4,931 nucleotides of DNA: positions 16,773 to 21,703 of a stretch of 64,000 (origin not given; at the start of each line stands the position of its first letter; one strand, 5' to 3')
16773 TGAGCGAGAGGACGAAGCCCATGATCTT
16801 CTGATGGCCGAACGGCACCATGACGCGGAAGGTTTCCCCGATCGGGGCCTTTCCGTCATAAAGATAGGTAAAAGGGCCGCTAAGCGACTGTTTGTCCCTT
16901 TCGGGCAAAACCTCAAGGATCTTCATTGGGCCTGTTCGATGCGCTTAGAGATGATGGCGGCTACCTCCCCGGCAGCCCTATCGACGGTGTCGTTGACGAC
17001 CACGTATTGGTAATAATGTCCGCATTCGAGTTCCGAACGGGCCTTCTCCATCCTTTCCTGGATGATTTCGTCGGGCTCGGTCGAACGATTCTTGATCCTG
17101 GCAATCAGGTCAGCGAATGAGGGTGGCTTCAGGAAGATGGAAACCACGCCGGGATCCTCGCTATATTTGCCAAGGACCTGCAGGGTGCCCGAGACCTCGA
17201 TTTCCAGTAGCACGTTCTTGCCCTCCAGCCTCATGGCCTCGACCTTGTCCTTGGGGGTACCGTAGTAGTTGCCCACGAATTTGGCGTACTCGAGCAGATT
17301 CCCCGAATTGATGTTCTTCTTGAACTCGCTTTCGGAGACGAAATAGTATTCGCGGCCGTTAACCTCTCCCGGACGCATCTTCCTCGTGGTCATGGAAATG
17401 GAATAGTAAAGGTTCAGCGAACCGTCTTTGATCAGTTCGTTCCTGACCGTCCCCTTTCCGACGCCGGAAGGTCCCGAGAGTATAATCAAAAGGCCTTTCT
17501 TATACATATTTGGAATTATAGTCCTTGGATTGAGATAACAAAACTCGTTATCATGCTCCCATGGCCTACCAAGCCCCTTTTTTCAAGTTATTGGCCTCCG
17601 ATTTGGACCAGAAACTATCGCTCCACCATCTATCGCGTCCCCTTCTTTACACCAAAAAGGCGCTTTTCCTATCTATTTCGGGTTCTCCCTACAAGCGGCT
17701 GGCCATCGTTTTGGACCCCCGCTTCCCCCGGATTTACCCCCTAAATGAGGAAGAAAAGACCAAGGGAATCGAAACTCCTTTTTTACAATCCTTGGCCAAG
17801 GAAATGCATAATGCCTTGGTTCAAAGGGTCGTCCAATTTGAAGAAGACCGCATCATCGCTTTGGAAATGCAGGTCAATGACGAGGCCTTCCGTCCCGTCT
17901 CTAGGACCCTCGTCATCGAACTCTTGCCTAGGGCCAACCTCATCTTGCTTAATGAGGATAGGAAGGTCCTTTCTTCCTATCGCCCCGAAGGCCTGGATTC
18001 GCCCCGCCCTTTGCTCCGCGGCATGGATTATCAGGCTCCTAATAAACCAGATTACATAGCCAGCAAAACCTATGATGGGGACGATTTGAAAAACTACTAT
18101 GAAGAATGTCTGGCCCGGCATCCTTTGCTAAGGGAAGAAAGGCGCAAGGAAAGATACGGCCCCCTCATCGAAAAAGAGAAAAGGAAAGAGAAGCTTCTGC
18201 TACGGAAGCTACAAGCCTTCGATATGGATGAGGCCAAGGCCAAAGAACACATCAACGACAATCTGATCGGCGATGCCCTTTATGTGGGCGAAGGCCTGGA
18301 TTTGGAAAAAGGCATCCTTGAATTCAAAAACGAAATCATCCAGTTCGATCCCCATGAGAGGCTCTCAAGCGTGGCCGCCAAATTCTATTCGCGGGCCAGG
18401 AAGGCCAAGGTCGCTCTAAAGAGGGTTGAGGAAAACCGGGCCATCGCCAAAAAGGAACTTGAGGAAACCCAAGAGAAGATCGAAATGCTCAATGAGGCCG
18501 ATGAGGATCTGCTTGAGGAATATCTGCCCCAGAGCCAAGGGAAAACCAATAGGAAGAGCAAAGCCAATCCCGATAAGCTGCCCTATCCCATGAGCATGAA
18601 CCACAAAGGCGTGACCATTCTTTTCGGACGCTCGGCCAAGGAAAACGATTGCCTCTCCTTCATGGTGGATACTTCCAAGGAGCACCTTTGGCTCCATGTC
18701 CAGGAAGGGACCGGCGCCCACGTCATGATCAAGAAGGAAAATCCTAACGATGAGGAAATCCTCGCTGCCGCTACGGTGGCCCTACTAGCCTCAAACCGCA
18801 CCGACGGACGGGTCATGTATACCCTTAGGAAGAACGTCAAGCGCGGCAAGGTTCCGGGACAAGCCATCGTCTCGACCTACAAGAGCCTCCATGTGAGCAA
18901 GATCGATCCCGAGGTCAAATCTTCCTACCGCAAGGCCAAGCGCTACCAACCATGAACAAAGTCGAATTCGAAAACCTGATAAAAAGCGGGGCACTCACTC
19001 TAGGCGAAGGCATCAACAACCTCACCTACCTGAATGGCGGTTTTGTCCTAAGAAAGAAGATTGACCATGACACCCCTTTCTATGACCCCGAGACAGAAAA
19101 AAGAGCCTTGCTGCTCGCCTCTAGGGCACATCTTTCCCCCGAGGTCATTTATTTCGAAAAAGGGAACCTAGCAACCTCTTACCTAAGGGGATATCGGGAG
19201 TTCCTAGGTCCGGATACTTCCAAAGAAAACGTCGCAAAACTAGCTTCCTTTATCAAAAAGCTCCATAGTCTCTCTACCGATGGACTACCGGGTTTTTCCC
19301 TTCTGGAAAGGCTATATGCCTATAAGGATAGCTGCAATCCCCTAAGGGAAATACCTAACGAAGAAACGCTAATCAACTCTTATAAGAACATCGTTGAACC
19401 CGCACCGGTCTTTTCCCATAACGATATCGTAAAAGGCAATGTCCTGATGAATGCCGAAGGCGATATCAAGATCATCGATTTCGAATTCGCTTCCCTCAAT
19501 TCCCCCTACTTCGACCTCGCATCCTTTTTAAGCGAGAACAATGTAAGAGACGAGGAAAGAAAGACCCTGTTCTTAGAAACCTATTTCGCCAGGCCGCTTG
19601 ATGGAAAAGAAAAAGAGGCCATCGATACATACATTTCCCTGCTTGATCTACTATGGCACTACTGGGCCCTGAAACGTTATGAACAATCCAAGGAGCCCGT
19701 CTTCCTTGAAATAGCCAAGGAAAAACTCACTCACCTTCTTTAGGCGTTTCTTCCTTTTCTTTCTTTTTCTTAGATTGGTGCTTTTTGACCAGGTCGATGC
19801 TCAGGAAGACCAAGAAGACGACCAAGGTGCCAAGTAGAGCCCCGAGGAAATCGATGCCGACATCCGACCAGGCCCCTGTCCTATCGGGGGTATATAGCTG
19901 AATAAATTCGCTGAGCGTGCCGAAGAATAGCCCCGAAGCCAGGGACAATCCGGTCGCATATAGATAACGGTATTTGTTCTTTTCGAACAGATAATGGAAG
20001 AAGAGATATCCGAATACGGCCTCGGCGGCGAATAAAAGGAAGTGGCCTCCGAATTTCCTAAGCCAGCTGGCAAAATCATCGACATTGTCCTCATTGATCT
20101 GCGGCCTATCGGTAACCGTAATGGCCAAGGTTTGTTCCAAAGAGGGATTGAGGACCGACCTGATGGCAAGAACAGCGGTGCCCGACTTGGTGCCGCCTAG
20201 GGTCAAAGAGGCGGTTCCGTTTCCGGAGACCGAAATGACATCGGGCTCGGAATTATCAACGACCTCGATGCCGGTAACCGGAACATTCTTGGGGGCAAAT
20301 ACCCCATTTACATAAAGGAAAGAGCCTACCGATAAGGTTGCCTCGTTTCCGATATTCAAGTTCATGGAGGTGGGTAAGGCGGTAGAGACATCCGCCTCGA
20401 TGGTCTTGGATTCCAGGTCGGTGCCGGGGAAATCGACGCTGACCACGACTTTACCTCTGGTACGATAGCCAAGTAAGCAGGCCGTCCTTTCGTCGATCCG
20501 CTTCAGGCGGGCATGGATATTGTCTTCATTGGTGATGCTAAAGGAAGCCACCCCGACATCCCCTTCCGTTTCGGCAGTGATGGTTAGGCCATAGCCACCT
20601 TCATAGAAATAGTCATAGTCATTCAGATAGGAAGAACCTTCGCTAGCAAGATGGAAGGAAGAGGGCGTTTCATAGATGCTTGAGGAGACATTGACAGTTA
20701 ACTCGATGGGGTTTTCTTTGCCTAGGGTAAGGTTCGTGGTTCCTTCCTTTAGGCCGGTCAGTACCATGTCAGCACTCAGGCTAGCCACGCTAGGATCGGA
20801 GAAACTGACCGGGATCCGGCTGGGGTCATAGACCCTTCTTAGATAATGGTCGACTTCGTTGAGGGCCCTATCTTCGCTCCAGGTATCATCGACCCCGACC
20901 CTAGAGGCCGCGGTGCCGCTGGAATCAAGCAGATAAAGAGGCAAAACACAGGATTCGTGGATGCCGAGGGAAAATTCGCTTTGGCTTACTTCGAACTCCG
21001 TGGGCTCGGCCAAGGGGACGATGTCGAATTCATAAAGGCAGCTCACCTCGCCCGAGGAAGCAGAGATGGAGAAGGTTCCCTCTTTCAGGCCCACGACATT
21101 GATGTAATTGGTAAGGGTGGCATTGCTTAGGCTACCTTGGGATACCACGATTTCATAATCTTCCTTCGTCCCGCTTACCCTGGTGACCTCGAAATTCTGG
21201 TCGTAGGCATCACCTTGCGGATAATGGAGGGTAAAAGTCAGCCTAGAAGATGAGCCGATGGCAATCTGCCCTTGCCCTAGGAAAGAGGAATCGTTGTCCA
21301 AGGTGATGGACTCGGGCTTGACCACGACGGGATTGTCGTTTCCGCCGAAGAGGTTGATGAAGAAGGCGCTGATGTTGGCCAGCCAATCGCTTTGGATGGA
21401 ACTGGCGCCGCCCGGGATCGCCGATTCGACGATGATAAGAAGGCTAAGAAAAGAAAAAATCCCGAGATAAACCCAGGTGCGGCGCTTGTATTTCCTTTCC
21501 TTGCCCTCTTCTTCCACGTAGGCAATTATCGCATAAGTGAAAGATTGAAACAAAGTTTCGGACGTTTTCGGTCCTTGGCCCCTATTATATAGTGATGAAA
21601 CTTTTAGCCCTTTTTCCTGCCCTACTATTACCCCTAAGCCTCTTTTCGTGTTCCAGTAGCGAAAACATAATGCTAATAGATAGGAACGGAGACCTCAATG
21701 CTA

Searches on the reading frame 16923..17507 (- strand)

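Call 61: search_protein_families(library=pfam, proteins=[window:16923-17507:-], max_evalue=0.00001)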
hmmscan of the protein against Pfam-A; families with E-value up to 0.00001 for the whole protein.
window:16923-17507:- (194 aa): 1 family
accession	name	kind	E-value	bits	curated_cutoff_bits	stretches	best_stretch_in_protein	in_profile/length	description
PF00625.27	Guanylate_kin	-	1.6e-46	158.7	25.2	1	7-188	4-181/182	Guanylate kinase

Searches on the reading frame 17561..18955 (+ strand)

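Call 61: search_protein_families(library=pfam, proteins=[window:17561-18955:+], max_evalue=0.00001)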
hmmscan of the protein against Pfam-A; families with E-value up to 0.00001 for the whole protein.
window:17561-18955:+ (464 aa): 2 families
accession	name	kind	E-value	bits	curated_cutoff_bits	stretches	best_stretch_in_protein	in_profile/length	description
PF05833.16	NFACT_N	-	1.1e-23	84.2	31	1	12-181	9-184/456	NFACT N-terminal and middle domains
PF05670.18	NFACT-R_1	-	2.6e-06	28.3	29.8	1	347-433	7-100/112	NFACT protein RNA binding domain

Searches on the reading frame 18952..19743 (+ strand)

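Call 61: search_protein_families(library=pfam, proteins=[window:18952-19743:+], max_evalue=0.00001)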
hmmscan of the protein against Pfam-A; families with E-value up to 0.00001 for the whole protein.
window:18952-19743:+ (263 aa): 2 families
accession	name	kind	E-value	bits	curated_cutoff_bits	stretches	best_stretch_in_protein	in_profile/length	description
PF01633.27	Choline_kinase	-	2.9e-16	60.1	29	1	39-243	34-279/300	Choline/ethanolamine kinase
PF01636.29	APH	-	8.9e-14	52.3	23.2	1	17-219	5-233/239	Phosphotransferase enzyme family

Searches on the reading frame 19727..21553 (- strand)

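Call 61: search_protein_families(library=pfam, proteins=[window:19727-21553:-], max_evalue=0.00001)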
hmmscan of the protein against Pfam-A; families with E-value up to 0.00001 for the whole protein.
window:19727-21553:- (608 aa): 1 family
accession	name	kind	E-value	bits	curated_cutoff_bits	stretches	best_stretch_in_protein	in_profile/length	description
PF04892.17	VanZ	-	9.3e-09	36.4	30.1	1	502-581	56-124/126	VanZ like family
